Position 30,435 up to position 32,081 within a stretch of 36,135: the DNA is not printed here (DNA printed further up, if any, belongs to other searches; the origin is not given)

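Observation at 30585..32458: Two-gene islet cassette: ComEC-type MBL hydrolase and a Thr-repeat lipoprotein share a C-terminal H/C/C/C Ada-like zinc module (candidate surface DNA-binding/nuclease pair)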

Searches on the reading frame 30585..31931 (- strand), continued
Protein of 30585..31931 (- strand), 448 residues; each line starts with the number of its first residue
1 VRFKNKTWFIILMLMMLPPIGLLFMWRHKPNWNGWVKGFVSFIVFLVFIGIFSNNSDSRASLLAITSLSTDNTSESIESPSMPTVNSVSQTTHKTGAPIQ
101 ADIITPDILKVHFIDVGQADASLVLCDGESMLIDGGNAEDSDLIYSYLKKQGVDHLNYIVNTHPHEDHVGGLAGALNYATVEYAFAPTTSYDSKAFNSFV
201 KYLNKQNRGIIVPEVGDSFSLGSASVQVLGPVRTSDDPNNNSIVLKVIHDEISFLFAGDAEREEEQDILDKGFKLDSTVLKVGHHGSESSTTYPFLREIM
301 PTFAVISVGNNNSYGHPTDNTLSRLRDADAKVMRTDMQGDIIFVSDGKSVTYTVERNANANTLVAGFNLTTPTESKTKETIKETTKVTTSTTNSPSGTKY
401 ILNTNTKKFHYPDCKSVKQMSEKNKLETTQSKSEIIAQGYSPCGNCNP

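Call 81: search_protein_families(library=pfam, proteins=[L103:3639-4616:+, L103:4982-5464:-, L103:5993-7984:+, L103:9594-11348:+, L103:11391-11924:-, L100:2349-3110:-, L100:3838-6681:+, L100:6691-7611:+, L100:7584-7952:+], max_evalue=0.0001)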
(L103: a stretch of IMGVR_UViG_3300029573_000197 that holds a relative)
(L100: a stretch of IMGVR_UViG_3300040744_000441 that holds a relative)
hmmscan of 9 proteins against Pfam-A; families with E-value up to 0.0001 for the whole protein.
L103:3639-4616:+ (325 aa): 2 families
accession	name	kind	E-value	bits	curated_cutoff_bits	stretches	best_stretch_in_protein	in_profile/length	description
PF02195.25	ParB_N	-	4.1e-17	62.4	26.3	1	30-113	4-86/95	ParB N-terminal domain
PF17762.8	HTH_ParB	-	3.1e-07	30.9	22.6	1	177-248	21-93/102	ParB HTH domain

L103:4982-5464:- (160 aa): 2 families
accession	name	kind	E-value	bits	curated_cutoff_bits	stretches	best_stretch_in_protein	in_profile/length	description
PF00293.34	NUDIX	-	7.5e-18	65.3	21.1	1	37-146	8-122/134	NUDIX domain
PF14815.12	NUDIX_4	-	2.4e-10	40.6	35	1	38-143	4-100/113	NUDIX domain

L103:5993-7984:+ (663 aa): 0 families

L103:9594-11348:+ (584 aa): 3 families
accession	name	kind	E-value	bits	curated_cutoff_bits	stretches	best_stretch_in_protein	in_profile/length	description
PF13306.12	LRR_5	-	3.3e-106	350.7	27.7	3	166-290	3-124/127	BspA type Leucine rich repeat region (6 copies)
PF13855.12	LRR_8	-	1.3e-14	54.1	27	0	254-295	12-54/61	Leucine rich repeat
PF05725.18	FNIP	-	2.9e-05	24.6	21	0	130-166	4-39/44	FNIP Repeat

L103:11391-11924:- (177 aa): 0 families

L100:2349-3110:- (253 aa): 1 family
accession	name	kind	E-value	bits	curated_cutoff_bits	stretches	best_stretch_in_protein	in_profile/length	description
PF06114.19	Peptidase_M78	-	8.9e-08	32.4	22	0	162-230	62-122/123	IrrE N-terminal-like domain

L100:3838-6681:+ (947 aa): 9 families
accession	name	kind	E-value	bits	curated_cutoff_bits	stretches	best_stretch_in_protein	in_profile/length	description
PF00580.27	UvrD-helicase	-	1.8e-50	172.6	23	2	163-256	1-98/271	UvrD/REP helicase N-terminal domain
PF13245.12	AAA_19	-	3.1e-21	76.4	25.1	1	167-614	1-133/134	AAA domain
PF13361.12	UvrD_C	-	2.8e-16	60.3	25.6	1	447-823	143-349/350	UvrD-like helicase C-terminal domain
PF13604.12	AAA_30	-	6.1e-12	46.1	27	1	163-228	2-67/191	AAA domain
PF13248.11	Zn_ribbon_3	-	9.7e-09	34.8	27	1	2-25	1-24/26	zinc-ribbon domain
PF13538.12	UvrD_C_2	-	1.8e-07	31.3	27.4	0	799-820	31-52/52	UvrD-like helicase C-terminal domain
PF13087.12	AAA_12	-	3.9e-06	27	27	0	692-822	92-193/195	AAA domain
PF01396.24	Zn_ribbon_Top1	-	1.8e-05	24.8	32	1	901-942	3-38/39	Topoisomerase DNA binding C4 zinc finger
PF13401.12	AAA_22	-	1.9e-05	25.4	27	0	178-236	8-63/130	AAA domain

L100:6691-7611:+ (306 aa): 0 families

L100:7584-7952:+ (122 aa): 0 families

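Call 94: predict_structure(alignment_id=A5)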
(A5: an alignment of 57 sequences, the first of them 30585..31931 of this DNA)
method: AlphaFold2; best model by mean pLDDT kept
length: 448 residues; sequences in the alignment: 57
mean_pLDDT: 78.1   pTM: 0.61
mean pLDDT of the five models: 78.1, 77.2, 76.6, 76.4, 75.6
residues with pLDDT >= 90: 231; 70-90: 89; 50-70: 35; < 50: 93
segments of 3 or more residues with pLDDT < 50: 1-3, 53-104, 362-395
pLDDT, mean of each block of 10 residues (from residue 1): 59 69 51 77 86 45 33 38 38 38 66 90 97 94 93 98 94 96 97 97 98 97 98 86 96 94 92 95 75 84 84 69 85 86 96 78 41 36 34 60 98 97 97 91 94
secondary structure, 60 per line:
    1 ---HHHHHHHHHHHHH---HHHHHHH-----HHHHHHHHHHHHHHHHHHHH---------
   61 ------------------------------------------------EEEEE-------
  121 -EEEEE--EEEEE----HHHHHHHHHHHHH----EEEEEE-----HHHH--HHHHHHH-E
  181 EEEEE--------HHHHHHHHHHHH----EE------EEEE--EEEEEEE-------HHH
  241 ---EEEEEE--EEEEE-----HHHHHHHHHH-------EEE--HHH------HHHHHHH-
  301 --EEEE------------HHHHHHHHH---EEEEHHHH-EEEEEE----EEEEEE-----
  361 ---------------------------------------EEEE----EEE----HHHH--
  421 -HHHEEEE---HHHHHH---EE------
elements in order: H4-16 H20-26 H32-51 E109-113 E122-126 E129-133 H138-150 E155-160 H166-169 H172-178 E180-185 H194-205 E218-221 E224-230 E244-249 E252-256 H262-271 E279-281 H293-299 E303-306 H319-327 E331-334 H335-338 E340-345 E350-355 E400-403 E408-410 H415-418 E425-428 H432-437

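Call 96: fold_search(model_id=the predicted structure, library=pdb)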
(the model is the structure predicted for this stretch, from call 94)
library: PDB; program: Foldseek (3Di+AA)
matches with E <= 10: 1275; with E <= 0.001: 485
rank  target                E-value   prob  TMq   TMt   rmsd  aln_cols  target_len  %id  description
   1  9ic4                  6.3e-25  1.00  0.52  0.86   2.3       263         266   36  Crystal structure of beta-lactamase-like domain of ComEC from Moorella glycerini (released 2025-10-01)
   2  2bib                  3.6e-16  1.00  0.47  0.39   4.1       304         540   18  Crystal structure of the complete modular teichioic acid phosphorylcholine esterase Pce (CbpE) from Streptococcus pneumo (released 2005-05-09)
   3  1wra_A                5.4e-16  1.00  0.46  0.66   5.2       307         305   18  Crystal Structure of Phosphorylcholine Esterase Domain of the Virulence Factor Choline Binding Protein E from Streptoc (released 2005-05-31)
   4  1wra_B                3.4e-15  1.00  0.46  0.65   4.4       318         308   17  Crystal Structure of Phosphorylcholine Esterase Domain of the Virulence Factor Choline Binding Protein E from Streptoc (released 2005-05-31)
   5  1zkp_A                1.7e-09  1.00  0.38  0.63   4.9       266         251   12  1.5A Resolution Crystal Structure of a Metallo Beta Lactamase Family Protein, the ELAC Homolgue of Bacillus anthracis, (released 2005-06-21)
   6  1zkp_B                2.6e-09  1.00  0.38  0.63   4.9       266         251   12  1.5A Resolution Crystal Structure of a Metallo Beta Lactamase Family Protein, the ELAC Homolgue of Bacillus anthracis, (released 2005-06-21)
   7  8gyg_B                3.8e-09  1.00  0.35  0.48   6.5       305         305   13  Purification ,Crystallization and X-ray Diffraction analysis of a novel arysulfatase from Pseudoalteromonas atlantica  (released 2023-10-18)
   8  6k6w_A                4.3e-09  1.00  0.26  0.27  15.2       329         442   11  Structure of RNase J2 from Staphylococcus epidermidis (released 2020-10-07)
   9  8gyg_A                4.5e-09  1.00  0.32  0.47   7.3       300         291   12  Purification ,Crystallization and X-ray Diffraction analysis of a novel arysulfatase from Pseudoalteromonas atlantica  (released 2023-10-18)
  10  1zkp_C                5.1e-09  1.00  0.36  0.61   5.0       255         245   12  1.5A Resolution Crystal Structure of a Metallo Beta Lactamase Family Protein, the ELAC Homolgue of Bacillus anthracis, (released 2005-06-21)
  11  7dck_B                6.9e-09  1.00  0.36  0.61   5.3       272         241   15  Crystal structure of phosphodiesterase tw9814 (released 2021-10-27)
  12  8yyk_B                8.7e-09  1.00  0.25  0.26  15.9       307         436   12  Structure of RNase J2 wild type at room temperature (released 2025-02-12)
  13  8yyk_C                9.8e-09  1.00  0.27  0.27  14.8       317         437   12  Structure of RNase J2 wild type at room temperature (released 2025-02-12)
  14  8yyj_B                9.8e-09  1.00  0.26  0.27  15.2       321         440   13  RNase J2 mutant H80A (released 2025-02-12)
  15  5kil                  1.0e-08  1.00  0.37  0.33   6.1       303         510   12  CmlA beta-hydroxylase E377D mutant (released 2017-04-26)
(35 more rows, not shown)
